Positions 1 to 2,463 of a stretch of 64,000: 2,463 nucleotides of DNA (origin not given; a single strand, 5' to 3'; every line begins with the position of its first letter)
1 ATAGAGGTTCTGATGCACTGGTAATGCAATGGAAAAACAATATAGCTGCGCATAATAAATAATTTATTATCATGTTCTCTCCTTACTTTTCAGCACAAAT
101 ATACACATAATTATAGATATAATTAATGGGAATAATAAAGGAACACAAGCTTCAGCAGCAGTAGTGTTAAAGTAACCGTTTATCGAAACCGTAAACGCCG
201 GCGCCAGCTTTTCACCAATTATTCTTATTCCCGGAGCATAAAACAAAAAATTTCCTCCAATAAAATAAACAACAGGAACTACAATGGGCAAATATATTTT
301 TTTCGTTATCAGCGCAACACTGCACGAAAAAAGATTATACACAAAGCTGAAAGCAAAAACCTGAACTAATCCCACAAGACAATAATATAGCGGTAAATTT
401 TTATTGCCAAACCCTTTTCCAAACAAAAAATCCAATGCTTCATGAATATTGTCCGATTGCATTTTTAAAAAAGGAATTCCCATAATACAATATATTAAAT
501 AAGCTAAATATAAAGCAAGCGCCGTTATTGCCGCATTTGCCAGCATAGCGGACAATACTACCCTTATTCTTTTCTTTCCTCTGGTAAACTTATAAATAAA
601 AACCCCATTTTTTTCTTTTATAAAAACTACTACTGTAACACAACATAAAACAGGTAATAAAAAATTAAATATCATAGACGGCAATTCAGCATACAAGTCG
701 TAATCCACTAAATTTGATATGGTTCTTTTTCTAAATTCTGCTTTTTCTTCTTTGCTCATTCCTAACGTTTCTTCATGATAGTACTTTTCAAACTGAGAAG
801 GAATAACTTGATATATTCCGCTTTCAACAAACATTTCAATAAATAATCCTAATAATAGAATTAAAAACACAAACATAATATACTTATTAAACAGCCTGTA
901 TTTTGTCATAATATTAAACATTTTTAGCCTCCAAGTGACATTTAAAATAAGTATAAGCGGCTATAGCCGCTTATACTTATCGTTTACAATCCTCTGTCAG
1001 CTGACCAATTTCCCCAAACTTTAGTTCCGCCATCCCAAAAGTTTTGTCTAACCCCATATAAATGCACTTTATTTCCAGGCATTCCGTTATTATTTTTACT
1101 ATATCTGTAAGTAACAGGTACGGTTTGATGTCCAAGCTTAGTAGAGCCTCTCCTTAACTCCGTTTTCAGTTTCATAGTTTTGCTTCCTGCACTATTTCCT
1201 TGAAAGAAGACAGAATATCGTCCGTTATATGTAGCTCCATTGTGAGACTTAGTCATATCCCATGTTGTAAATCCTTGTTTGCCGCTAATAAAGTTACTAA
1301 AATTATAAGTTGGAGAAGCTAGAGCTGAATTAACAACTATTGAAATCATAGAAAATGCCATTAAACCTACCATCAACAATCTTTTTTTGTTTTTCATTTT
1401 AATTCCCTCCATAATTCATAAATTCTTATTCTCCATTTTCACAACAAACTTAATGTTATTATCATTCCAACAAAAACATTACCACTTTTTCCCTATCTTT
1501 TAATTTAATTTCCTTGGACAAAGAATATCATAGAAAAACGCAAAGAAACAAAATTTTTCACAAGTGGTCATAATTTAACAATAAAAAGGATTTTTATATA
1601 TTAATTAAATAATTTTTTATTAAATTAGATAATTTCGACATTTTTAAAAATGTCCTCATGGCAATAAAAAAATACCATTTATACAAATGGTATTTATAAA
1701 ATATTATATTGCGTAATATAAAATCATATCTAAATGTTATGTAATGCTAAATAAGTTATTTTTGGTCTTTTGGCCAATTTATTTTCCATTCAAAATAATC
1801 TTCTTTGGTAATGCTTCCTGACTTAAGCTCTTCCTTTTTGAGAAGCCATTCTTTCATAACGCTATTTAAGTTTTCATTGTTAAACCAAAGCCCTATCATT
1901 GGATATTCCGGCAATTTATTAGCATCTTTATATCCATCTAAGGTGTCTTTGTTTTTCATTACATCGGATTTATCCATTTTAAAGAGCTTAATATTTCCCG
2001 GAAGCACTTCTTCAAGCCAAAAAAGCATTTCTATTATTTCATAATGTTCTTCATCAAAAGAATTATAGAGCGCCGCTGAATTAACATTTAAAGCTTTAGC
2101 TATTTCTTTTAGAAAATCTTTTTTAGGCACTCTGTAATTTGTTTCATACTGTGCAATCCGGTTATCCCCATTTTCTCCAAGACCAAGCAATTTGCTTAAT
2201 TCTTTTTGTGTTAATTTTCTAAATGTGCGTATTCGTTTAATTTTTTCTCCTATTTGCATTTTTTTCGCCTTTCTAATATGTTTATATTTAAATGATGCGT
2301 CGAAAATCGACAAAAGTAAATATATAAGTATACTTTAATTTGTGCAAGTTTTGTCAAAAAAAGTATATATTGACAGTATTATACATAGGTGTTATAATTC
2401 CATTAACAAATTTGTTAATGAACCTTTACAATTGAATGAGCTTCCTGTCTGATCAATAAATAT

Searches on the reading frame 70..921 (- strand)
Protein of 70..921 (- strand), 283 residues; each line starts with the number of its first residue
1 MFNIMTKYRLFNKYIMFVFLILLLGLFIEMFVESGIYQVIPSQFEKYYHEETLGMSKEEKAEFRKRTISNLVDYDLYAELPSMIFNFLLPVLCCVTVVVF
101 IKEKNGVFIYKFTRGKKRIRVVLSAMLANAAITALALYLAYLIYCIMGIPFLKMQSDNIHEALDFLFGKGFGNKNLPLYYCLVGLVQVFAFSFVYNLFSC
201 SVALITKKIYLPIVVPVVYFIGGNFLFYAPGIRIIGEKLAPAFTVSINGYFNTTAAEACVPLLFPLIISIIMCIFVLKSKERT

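Call 29: find_encoding_contigs(protein=window:70-921:-, flank=10000, max_places=5)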
Protein window:70-921:- (283 aa): 5 contigs read that carry it; 4 places shown.
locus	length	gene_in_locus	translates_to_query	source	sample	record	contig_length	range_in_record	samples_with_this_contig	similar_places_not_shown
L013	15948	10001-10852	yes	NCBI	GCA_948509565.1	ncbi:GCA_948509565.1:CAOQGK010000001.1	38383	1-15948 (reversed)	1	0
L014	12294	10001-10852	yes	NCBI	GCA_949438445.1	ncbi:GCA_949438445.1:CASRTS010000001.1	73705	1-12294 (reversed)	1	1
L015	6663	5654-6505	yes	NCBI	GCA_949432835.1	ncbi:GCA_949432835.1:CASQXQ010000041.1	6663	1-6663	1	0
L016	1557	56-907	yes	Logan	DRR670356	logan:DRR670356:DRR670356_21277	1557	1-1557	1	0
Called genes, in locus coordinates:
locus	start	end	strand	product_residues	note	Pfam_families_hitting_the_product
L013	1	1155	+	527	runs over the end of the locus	-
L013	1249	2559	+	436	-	PF18560:Lectin_like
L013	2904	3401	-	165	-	PF13353:Fer4_12, PF04055:Radical_SAM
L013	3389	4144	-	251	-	PF13597:NRDD, PF11230:YjjI-like (faint), PF01228:Gly_radical (weak)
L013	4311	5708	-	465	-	-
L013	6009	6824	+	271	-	PF08501:Shikimate_dh_N, PF01488:Shikimate_DH, PF18317:SDH_C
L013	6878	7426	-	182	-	-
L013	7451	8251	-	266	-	-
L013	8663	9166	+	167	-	PF12844:HTH_19, PF01381:HTH_3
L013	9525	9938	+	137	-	-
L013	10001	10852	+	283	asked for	-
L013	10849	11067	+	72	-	-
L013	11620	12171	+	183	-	-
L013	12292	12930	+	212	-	PF00005:ABC_tran, PF13304:AAA_21 (weak)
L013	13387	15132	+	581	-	PF00224:PK, PF02887:PK_C, PF00391:PEP-utilizers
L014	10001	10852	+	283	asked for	-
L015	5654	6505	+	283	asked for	-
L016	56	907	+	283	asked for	-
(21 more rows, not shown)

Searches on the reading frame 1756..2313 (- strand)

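Call 65: search_protein_families(library=pfam, proteins=[window:1756-2313:-], max_evalue=0.001)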
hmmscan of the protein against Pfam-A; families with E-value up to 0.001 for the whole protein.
window:1756-2313:- (185 aa): 2 families
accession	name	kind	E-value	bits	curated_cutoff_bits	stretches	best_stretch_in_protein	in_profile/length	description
PF12844.13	HTH_19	-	4.5e-10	39.7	30.2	1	22-84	1-60/64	Helix-turn-helix domain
PF01381.28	HTH_3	-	2.1e-08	34.5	23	1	25-78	1-51/55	Helix-turn-helix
